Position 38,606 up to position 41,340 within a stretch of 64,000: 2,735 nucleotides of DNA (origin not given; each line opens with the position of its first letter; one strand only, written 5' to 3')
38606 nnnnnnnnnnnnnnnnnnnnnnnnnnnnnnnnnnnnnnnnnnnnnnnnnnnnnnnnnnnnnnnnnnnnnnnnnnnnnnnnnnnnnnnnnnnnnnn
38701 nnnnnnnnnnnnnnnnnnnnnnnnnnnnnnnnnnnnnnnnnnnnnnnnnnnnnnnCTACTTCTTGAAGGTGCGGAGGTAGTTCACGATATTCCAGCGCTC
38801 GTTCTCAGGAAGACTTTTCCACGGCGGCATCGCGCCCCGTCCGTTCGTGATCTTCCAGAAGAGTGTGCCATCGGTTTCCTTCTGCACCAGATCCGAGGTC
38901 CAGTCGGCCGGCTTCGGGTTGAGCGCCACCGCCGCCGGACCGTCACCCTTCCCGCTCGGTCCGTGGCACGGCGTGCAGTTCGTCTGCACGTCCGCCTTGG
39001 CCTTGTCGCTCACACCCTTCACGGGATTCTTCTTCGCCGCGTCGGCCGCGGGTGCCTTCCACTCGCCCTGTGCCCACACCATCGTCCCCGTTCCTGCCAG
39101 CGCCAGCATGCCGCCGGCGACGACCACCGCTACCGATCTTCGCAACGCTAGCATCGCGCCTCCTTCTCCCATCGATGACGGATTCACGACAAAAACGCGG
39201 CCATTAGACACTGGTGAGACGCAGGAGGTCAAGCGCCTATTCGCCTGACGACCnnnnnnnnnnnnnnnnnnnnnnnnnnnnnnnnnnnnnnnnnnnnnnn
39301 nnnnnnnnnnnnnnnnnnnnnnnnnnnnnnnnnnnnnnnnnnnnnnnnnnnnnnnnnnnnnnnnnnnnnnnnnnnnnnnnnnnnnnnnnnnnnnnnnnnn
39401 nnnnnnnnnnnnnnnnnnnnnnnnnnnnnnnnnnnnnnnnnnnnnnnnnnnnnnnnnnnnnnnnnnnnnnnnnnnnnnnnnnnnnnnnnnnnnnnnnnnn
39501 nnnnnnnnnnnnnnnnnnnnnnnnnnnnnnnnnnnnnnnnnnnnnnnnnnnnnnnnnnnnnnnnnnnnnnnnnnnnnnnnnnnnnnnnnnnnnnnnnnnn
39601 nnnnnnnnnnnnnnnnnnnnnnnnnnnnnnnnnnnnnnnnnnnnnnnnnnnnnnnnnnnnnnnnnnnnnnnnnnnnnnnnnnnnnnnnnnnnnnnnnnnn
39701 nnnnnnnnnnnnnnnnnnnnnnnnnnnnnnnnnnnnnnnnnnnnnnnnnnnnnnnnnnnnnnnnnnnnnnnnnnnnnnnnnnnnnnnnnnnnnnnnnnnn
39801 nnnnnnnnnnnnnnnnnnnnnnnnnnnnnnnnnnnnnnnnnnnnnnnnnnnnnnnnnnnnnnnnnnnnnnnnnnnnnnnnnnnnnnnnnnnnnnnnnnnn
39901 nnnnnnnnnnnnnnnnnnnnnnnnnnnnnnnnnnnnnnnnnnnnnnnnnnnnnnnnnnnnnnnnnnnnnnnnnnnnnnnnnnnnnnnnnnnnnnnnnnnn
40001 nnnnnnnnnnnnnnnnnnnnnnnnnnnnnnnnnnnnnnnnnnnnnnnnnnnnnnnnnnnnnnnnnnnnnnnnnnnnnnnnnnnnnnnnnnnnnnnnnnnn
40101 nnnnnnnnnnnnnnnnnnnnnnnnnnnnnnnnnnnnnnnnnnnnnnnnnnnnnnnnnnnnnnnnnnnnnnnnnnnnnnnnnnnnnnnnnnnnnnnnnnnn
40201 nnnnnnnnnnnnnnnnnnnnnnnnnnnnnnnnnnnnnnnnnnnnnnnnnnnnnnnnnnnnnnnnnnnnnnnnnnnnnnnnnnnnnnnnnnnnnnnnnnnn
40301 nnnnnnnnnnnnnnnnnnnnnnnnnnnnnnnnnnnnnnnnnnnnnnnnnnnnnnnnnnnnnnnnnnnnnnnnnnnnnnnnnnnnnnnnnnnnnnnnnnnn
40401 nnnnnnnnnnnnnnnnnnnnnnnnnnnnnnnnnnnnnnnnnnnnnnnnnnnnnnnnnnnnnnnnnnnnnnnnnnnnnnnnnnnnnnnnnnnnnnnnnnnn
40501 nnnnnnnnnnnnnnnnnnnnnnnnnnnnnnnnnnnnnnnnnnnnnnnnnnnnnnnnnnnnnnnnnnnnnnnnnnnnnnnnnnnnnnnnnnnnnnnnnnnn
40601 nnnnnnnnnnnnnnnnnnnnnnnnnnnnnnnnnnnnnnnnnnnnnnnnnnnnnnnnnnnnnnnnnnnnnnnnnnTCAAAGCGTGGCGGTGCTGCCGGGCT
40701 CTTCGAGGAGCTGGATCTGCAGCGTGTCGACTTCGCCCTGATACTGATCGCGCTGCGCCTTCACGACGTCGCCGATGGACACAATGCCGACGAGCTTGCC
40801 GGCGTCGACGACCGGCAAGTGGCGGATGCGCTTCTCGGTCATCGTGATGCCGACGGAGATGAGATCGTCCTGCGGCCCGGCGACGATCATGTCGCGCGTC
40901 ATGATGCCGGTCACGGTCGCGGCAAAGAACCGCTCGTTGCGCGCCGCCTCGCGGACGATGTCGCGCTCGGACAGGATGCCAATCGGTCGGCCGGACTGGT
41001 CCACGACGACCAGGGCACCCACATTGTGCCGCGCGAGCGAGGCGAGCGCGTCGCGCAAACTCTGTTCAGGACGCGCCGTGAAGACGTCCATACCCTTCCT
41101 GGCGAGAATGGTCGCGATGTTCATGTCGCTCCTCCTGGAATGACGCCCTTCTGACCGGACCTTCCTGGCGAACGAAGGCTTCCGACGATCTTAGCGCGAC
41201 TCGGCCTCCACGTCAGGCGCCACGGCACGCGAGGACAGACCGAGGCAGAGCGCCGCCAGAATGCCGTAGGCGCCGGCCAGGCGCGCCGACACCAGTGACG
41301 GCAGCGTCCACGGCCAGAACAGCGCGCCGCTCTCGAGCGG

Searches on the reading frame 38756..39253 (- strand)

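Call 15: search_protein_families(library=pfam, proteins=[window:38756-39253:-], max_evalue=0.001)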
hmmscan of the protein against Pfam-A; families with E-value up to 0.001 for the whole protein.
window:38756-39253:- (165 aa): 2 families
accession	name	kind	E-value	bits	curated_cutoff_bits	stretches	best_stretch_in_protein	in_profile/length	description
PF13442.11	Cytochrome_CBB3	-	7.9e-13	49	27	1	85-160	6-68/68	Cytochrome C oxidase, cbb3-type, subunit III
PF00034.26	Cytochrom_C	-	3.6e-09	38.3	21.3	1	86-162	5-88/90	Cytochrome c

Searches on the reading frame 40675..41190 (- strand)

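Call 58: search_protein_families(library=pfam, proteins=[window:40675-41190:-], max_evalue=0.00001)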
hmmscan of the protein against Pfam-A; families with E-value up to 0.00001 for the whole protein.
window:40675-41190:- (171 aa): 1 family
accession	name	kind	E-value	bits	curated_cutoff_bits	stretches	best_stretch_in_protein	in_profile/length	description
PF00571.33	CBS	-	1.4e-26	93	24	2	35-82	8-55/57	CBS domain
